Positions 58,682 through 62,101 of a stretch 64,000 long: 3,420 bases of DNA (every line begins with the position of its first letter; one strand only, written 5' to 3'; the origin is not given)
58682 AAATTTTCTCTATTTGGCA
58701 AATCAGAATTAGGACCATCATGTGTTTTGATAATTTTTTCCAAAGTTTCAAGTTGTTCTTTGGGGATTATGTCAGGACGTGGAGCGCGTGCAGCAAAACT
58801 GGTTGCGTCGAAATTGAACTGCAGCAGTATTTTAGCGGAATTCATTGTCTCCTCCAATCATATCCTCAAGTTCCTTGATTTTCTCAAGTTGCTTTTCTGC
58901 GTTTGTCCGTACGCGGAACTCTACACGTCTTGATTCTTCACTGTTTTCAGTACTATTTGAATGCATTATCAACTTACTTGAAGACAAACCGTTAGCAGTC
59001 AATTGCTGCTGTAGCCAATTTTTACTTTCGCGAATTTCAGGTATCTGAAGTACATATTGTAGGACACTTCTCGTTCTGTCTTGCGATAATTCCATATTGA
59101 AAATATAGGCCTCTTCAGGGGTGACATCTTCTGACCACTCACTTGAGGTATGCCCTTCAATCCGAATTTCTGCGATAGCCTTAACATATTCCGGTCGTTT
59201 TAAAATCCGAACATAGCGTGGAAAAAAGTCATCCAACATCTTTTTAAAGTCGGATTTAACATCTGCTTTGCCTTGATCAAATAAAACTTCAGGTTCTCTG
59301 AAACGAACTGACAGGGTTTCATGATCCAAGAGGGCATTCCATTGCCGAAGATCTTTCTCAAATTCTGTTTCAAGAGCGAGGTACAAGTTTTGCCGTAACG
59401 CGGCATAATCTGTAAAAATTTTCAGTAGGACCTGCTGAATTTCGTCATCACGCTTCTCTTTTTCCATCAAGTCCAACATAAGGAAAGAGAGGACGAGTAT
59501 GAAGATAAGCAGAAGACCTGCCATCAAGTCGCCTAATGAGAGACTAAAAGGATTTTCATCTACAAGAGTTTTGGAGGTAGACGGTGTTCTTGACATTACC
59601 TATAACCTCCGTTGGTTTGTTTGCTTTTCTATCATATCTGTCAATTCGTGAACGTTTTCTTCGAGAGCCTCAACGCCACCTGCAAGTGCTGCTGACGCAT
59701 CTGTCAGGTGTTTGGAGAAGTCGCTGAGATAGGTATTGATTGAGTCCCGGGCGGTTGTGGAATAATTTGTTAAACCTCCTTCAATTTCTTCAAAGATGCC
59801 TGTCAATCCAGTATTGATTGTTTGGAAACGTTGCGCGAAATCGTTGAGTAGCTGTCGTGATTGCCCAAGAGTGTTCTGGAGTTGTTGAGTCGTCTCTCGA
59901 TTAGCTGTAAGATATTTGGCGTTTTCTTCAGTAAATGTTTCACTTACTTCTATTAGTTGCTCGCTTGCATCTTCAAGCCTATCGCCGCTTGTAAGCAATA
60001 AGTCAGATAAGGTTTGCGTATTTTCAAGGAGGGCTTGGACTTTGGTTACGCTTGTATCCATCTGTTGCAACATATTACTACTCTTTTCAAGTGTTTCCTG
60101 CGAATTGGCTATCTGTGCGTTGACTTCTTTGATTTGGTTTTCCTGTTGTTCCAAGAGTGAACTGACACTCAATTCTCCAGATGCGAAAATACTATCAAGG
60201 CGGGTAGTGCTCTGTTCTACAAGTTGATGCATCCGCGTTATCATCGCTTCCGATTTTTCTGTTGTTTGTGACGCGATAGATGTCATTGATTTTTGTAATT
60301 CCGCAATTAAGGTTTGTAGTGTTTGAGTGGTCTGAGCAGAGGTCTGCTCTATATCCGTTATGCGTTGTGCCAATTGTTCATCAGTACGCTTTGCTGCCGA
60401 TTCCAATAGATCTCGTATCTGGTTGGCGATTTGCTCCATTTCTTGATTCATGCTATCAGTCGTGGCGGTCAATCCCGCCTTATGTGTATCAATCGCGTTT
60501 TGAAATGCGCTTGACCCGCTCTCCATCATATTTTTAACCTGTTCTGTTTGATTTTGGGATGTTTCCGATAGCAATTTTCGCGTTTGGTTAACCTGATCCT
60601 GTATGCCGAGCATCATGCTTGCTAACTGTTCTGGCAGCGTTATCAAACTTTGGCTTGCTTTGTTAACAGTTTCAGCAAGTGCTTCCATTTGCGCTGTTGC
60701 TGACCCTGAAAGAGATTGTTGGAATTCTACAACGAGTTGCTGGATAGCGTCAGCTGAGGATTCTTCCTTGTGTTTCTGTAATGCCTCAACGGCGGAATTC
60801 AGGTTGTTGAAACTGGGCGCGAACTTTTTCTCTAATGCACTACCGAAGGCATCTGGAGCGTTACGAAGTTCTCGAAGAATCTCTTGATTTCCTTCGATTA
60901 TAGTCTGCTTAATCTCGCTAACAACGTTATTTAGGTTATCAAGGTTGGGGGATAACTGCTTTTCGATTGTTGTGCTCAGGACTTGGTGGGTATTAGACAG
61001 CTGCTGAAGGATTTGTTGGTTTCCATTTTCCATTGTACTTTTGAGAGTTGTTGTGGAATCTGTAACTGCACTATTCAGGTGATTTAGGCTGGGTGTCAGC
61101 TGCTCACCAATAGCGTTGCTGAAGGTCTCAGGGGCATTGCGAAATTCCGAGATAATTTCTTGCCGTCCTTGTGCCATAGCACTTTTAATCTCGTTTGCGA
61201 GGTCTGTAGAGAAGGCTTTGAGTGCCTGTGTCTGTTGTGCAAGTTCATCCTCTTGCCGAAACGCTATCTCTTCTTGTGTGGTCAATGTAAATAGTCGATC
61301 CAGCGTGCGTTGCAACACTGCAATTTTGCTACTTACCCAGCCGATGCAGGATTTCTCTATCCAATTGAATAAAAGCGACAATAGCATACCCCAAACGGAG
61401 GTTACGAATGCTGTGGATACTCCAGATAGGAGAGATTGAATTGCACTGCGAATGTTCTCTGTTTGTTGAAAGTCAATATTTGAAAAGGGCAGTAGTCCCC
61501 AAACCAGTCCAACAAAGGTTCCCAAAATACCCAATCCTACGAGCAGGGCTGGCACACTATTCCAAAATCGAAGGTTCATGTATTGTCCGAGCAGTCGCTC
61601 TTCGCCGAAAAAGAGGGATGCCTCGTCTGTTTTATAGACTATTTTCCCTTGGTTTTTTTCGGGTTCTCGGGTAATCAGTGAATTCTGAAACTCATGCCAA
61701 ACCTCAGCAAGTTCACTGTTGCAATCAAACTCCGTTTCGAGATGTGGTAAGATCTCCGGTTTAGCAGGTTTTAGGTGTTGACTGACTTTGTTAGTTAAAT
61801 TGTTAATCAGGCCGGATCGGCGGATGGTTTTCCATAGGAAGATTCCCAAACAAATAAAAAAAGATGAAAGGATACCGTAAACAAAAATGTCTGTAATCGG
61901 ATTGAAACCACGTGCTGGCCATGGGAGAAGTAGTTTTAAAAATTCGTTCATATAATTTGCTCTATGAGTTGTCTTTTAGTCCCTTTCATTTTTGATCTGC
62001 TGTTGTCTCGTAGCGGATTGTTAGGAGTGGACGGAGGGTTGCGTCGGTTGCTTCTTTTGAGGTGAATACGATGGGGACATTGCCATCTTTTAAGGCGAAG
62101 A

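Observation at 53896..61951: Complete four-gene Zorya type I-like defence module (zorA-zorB-zorC-zorD order) on an AT-rich island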

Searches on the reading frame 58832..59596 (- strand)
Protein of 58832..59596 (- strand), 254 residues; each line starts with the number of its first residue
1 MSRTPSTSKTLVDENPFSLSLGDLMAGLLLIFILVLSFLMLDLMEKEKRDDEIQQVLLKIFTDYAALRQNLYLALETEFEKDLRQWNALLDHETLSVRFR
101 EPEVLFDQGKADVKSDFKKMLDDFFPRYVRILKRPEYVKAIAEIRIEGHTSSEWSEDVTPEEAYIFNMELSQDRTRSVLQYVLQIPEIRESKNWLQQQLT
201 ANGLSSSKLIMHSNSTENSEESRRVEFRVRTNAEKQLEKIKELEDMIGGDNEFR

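Call 3: search_protein_families(library=padloc, proteins=[window:58832-59596:-], max_evalue=0.01)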
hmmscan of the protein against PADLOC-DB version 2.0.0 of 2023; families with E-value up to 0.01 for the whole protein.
window:58832-59596:- (254 aa): 6 families
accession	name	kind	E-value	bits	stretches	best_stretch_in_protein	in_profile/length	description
PDLC00641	ZorB2|ZorB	-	2.1e-83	277.7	1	14-242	13-235/238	MotB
PDLC00609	ZorB1|ZorB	-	2.2e-61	205.3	1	7-243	8-228/232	MotB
PDLC00608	ZorB1|ZorB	-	1.1e-24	85.1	1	6-242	6-240/243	MotB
PDLC00611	ZorB1|ZorB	-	4.1e-16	57.4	1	13-232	16-216/240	MotB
PDLC00610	ZorB1|ZorB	-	9.9e-15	52.8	1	11-242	10-246/254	MotB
PDLC00612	ZorB1|ZorB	-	2.4e-13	48.3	2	62-246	93-283/293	MotB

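Call 4: search_protein_families(library=pfam, proteins=[window:58832-59596:-], max_evalue=0.01)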
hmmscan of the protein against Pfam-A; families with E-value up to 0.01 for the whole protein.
window:58832-59596:- (254 aa): 1 family
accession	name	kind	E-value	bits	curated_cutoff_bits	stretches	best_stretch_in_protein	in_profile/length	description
PF00691.25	OmpA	-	9.9e-09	35.9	27.2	1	105-221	1-96/98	OmpA family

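Call 5: search_protein_families(library=ncbifam, proteins=[window:58832-59596:-], max_evalue=0.01)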
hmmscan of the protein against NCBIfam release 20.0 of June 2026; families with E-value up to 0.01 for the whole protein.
window:58832-59596:- (254 aa): 17 families
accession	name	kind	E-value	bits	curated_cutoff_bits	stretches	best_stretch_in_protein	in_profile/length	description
NF041787.1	anti-phage_ZorB2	equivalog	3.2e-62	210.4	400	1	25-240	1-207/210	type II Zorya anti-phage system protein ZorB2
NF006508.0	PRK08944.1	subfamily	6.4e-10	38.7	259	1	92-241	170-299/304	MotB family protein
NF053611.1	YiaD_Gzip_OmpA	equivalog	3.8e-09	36.5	175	1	91-228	92-205/206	YiaD family glycine zipper/OmpA-like lipoprotein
NF041788.1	anti-phage_ZorB1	equivalog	5.2e-08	32.6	400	1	13-237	16-222/243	type I Zorya anti-phage system protein ZorB1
NF005382.1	PRK06925.1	equivalog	2.6e-07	31.1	264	1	103-227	116-221/225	flagellar motor protein MotS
NF005195.1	PRK06667.1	equivalog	5.1e-07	29.7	300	1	140-231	155-237/241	flagellar motor protein MotB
NF006542.0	PRK09039.1-1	equivalog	7.5e-07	28.5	388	1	103-229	508-624/627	peptidoglycan -binding protein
TIGR03350.1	type_VI_ompA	equivalog_domain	9.9e-07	28.8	139.8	1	74-229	5-137/137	type VI secretion system protein TssL, long form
NF006285.1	PRK08457.1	equivalog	1.8e-06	28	250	1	83-246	102-246/253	flagellar motor protein MotB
NF006543.0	PRK09039.1-2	equivalog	1.3e-05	25.2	305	1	102-229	232-347/350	peptidoglycan -binding protein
NF053612.1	anchor_PA1041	equivalog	2.9e-05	24.1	250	1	91-229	121-235/236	PA1041 family peptidoglycan-binding anchor lipoprotein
NF053607.1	CHU_0125_OmpA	equivalog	5.9e-05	21.8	620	1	89-229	518-636/639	CHU_0125 family OmpA-like outer membrane integrity protein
NF005236.0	PRK06742.1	equivalog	6.3e-05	22.6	312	1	87-227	101-221/225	flagellar motor protein MotS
NF033763.1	exchanger_TraB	exception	0.00012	20.3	700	1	120-236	403-504/522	outer membrane exchange protein TraB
NF006545.0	PRK09039.1-4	equivalog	0.00013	21.7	372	1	101-229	223-339/342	peptidoglycan -binding protein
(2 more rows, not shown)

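Call 8: search_solved_structures(query=window:58832-59596:-, max_evalue=0.01, show_alignments=1)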
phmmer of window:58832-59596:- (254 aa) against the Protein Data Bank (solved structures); distinct sequences matched with E-value up to 0.01: 10.
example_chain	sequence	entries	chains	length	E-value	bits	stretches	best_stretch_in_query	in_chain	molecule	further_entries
8vvi_A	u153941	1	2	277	6.4e-43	150.3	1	16-246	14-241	Motility protein B-like N-terminal domain-containing protein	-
8vvn_B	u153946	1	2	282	1.7e-08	37.6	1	9-246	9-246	Chemotaxis protein MotB-related protein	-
8qyd_F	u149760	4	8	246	3.3e-06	30.1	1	14-232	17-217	Membrane protein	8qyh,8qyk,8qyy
8ucs_A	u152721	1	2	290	0.00021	24.2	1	98-239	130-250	OmpA family protein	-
6ysf_A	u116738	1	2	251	0.00026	24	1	99-236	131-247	Chemotaxis motB protein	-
3wpw_A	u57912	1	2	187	0.0018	21.2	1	55-232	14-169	PomB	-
3wpx_A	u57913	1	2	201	0.002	21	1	52-232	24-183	PomB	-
8bri_F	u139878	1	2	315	0.0022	20.9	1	55-231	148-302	Flagellar motor protein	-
9ljk_A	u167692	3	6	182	0.0042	20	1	100-231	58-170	Flagellar motor protein MotS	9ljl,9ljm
8zyv_A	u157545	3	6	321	0.0055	19.6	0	55-231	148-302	PomB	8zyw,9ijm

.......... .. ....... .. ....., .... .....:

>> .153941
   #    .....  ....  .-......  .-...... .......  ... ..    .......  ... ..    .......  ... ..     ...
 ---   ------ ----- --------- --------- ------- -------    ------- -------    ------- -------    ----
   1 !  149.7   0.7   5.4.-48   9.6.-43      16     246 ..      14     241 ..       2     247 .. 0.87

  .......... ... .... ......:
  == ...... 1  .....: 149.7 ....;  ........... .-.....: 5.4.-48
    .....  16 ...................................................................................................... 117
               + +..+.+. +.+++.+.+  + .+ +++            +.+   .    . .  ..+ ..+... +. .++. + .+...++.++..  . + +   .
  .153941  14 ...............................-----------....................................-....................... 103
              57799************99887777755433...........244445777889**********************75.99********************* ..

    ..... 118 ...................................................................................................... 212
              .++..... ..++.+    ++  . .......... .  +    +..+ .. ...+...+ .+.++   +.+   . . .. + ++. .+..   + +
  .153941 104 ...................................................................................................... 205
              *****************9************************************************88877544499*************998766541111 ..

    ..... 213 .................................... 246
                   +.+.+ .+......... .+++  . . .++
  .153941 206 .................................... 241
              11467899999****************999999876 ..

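Call 48: find_homologous_proteins(query=window:58832-59596:-, max_evalue=1e-10)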
Query window:58832-59596:- (254 aa): 6698 proteins with E <= 1e-10 among 7284 candidates; the best 120 are listed.
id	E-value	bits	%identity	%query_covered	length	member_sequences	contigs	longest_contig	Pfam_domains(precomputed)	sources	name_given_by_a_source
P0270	5.8e-147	505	94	100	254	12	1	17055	PF00691.26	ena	-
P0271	9.1e-146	502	94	100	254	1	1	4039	PF00691.26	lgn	-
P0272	1.2e-145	501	94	100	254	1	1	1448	PF00691.26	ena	-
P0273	1.6e-144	497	93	100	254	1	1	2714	PF00691.26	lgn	-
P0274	2.2e-144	497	93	100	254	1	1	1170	PF00691.26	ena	-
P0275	8.3e-144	495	93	100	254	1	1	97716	PF00691.26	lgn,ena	-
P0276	3.8e-143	493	92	100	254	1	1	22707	PF00691.26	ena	-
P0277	2.1e-135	468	89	98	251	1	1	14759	PF00691.26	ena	-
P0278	3.8e-134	464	88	98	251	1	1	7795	PF00691.26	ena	-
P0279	4.3e-133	460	85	98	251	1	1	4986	PF00691.26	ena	-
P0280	5.6e-133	460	88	98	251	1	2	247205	PF00691.26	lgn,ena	-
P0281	2.1e-132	458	85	100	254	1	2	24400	PF00691.26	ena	-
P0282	2.6e-132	458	87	98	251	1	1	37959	PF00691.26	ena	-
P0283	3.5e-132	457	85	100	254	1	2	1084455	PF00691.26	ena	-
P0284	4.7e-132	457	87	98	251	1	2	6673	PF00691.26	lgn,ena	-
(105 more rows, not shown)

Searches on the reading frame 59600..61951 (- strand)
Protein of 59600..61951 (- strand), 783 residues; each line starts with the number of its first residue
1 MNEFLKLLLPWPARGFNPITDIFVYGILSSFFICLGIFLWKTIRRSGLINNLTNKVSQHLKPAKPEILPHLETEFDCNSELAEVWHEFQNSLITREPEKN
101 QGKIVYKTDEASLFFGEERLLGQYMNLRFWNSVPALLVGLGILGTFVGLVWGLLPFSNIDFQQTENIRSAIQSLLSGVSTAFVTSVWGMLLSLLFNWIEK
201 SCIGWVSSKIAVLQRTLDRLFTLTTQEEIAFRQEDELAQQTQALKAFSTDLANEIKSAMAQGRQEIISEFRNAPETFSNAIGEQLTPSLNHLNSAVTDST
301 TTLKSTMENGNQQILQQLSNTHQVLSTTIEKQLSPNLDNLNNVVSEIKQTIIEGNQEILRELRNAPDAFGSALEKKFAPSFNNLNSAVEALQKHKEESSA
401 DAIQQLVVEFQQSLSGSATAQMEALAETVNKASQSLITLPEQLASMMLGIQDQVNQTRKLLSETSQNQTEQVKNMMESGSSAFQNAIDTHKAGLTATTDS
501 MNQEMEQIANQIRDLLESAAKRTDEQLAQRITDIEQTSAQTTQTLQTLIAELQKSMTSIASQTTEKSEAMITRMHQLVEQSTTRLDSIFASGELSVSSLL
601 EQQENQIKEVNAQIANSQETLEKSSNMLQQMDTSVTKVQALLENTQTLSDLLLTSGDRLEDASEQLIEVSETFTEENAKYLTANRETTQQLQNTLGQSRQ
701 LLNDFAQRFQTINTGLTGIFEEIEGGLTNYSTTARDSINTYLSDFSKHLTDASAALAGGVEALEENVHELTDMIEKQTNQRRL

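Call 3: search_protein_families(library=padloc, proteins=[window:59600-61951:-], max_evalue=0.01)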
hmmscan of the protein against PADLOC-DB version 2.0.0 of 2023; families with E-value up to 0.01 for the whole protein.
window:59600-61951:- (783 aa): 25 families
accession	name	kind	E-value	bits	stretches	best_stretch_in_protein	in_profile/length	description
PDLC00601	ZorA1|ZorA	-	2.8e-49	166.4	2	16-266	23-271/699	MotA/ExbB/TolQ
PDLC00598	ZorA1|ZorA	-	1e-45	154.4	2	29-499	24-494/663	MotA/ExbB/TolQ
PDLC00605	ZorA1|ZorA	-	1e-35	121.3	2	369-780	300-693/700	MotA/ExbB/TolQ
PDLC00599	ZorA1|ZorA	-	1.6e-31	107.7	2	33-491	23-477/631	MotA/ExbB/TolQ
PDLC00603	ZorA1|ZorA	-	2.9e-30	103.5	2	18-245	18-245/727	MotA/ExbB/TolQ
PDLC00640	ZorA2|ZorA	-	2e-29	100.7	3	127-209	42-119/590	MotA/ExbB/TolQ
PDLC00600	ZorA1|ZorA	-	1.6e-26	91.1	3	25-353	33-353/677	MotA/ExbB/TolQ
PDLC00638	ZorA2|ZorA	-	7.4e-24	82.4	2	128-199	44-109/545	MotA/ExbB/TolQ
PDLC00602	ZorA1|ZorA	-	6.8e-23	79.3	1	114-424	112-431/648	MotA/ExbB/TolQ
PDLC00596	ZorA1|ZorA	-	1.9e-22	77.8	1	74-283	107-303/583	MotA/ExbB/TolQ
PDLC00597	ZorA1|ZorA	-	3.2e-21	73.7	1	100-320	76-295/683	MotA/ExbB/TolQ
PDLC00604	ZorA1|ZorA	-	6.7e-21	72.4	3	79-271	99-279/639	MotA/ExbB/TolQ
PDLC00595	ZorA1|ZorA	-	2.1e-20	71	2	79-353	92-367/487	MotA/ExbB/TolQ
PDLC00636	ZorA2|ZorA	-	2.3e-17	61.1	1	128-579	40-455/461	MotA/ExbB/TolQ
PDLC00635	ZorA2|ZorA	-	1.1e-16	58.9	1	126-377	42-266/505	MotA/ExbB/TolQ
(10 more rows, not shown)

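Call 4: search_protein_families(library=pfam, proteins=[window:59600-61951:-], max_evalue=0.01)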
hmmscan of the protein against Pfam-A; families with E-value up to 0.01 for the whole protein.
window:59600-61951:- (783 aa): 3 families
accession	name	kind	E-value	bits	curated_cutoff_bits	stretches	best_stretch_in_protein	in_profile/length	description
PF01442.23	Apolipoprotein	-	4.1e-10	40.1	90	1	627-780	2-154/190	Apolipoprotein A1/A4/E domain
PF03915.18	AIP3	-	0.00055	19.6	31.6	1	594-775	61-222/406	Actin interacting protein 3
PF01618.21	MotA_ExbB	-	0.001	19.2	22.9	1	126-200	45-112/127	MotA/TolQ/ExbB proton channel family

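Call 5: search_protein_families(library=ncbifam, proteins=[window:59600-61951:-], max_evalue=0.01)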
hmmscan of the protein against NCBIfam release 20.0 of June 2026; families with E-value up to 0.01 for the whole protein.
window:59600-61951:- (783 aa): 11 families
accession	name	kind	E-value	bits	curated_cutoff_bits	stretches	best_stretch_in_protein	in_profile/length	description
NF033914.0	antiphage_ZorA_1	subfamily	7.3e-37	126.9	190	3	26-249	11-228/619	anti-phage ZorAB system protein ZorA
NF033915.0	antiphage_ZorA_2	subfamily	2.8e-36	125.4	100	1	26-261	9-239/383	anti-phage ZorAB system protein ZorA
NF033916.0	antiphage_ZorA_3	subfamily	2.1e-24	86.3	250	1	108-229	2-120/509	anti-phage ZorAB system protein ZorA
NF041794.1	1_anti-phage_ZorA1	equivalog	6.5e-24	84.3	750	2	17-393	19-403/729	type I Zorya anti-phage system protein ZorA1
NF033917.0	antiphage_ZorA_4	subfamily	3.8e-18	65.6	500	1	127-393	56-316/413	anti-phage ZorAB system protein ZorA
NF041792.2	2_anti-phage_ZorA2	equivalog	1.9e-14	53.1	700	1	128-249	44-149/550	type II Zorya anti-phage system protein ZorA2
TIGR00996.1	Mtu_fam_mce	paralog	4.7e-05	22.7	140.5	0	578-715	151-288/291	MCE family protein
NF047516.1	LA_3659_fam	equivalog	8.8e-05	22.2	36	2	497-581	128-216/221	LA_3659 family protein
NF047514.1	SpiroCoCo_N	equivalog_domain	8.8e-05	22.2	75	2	497-581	128-216/221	SpiroCoCo family coiled-coil protein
TIGR02168.1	SMC_prok_B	equivalog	0.0084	13.9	567.35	1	462-742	681-963/1181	chromosome segregation protein SMC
NF001748.0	PRK00468.1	equivalog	0.01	16.2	106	0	250-284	14-48/75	KH domain-containing protein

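Call 6: search_solved_structures(query=window:59600-61951:-, max_evalue=0.01, show_alignments=1)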
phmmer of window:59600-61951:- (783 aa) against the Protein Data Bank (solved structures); distinct sequences matched with E-value up to 0.01: 5.
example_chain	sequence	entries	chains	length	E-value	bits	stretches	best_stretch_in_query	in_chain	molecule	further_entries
8qyd_A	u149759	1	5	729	3.6e-24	88.6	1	28-661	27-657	Anti-phage defense ZorAB system ZorA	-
8qyk_A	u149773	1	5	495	4.1e-24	88.4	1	28-253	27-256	Anti-phage defense ZorAB system ZorA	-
8qyy_A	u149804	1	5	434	9.2e-23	84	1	28-388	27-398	Anti-phage defense ZorAB system ZorA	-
8qyh_A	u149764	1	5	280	7.3e-22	81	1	28-254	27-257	Anti-phage defense ZorAB system ZorA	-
8vvn_C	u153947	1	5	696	8.4e-19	70.9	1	20-271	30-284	MotA/TolQ/ExbB proton channel domain-containing protein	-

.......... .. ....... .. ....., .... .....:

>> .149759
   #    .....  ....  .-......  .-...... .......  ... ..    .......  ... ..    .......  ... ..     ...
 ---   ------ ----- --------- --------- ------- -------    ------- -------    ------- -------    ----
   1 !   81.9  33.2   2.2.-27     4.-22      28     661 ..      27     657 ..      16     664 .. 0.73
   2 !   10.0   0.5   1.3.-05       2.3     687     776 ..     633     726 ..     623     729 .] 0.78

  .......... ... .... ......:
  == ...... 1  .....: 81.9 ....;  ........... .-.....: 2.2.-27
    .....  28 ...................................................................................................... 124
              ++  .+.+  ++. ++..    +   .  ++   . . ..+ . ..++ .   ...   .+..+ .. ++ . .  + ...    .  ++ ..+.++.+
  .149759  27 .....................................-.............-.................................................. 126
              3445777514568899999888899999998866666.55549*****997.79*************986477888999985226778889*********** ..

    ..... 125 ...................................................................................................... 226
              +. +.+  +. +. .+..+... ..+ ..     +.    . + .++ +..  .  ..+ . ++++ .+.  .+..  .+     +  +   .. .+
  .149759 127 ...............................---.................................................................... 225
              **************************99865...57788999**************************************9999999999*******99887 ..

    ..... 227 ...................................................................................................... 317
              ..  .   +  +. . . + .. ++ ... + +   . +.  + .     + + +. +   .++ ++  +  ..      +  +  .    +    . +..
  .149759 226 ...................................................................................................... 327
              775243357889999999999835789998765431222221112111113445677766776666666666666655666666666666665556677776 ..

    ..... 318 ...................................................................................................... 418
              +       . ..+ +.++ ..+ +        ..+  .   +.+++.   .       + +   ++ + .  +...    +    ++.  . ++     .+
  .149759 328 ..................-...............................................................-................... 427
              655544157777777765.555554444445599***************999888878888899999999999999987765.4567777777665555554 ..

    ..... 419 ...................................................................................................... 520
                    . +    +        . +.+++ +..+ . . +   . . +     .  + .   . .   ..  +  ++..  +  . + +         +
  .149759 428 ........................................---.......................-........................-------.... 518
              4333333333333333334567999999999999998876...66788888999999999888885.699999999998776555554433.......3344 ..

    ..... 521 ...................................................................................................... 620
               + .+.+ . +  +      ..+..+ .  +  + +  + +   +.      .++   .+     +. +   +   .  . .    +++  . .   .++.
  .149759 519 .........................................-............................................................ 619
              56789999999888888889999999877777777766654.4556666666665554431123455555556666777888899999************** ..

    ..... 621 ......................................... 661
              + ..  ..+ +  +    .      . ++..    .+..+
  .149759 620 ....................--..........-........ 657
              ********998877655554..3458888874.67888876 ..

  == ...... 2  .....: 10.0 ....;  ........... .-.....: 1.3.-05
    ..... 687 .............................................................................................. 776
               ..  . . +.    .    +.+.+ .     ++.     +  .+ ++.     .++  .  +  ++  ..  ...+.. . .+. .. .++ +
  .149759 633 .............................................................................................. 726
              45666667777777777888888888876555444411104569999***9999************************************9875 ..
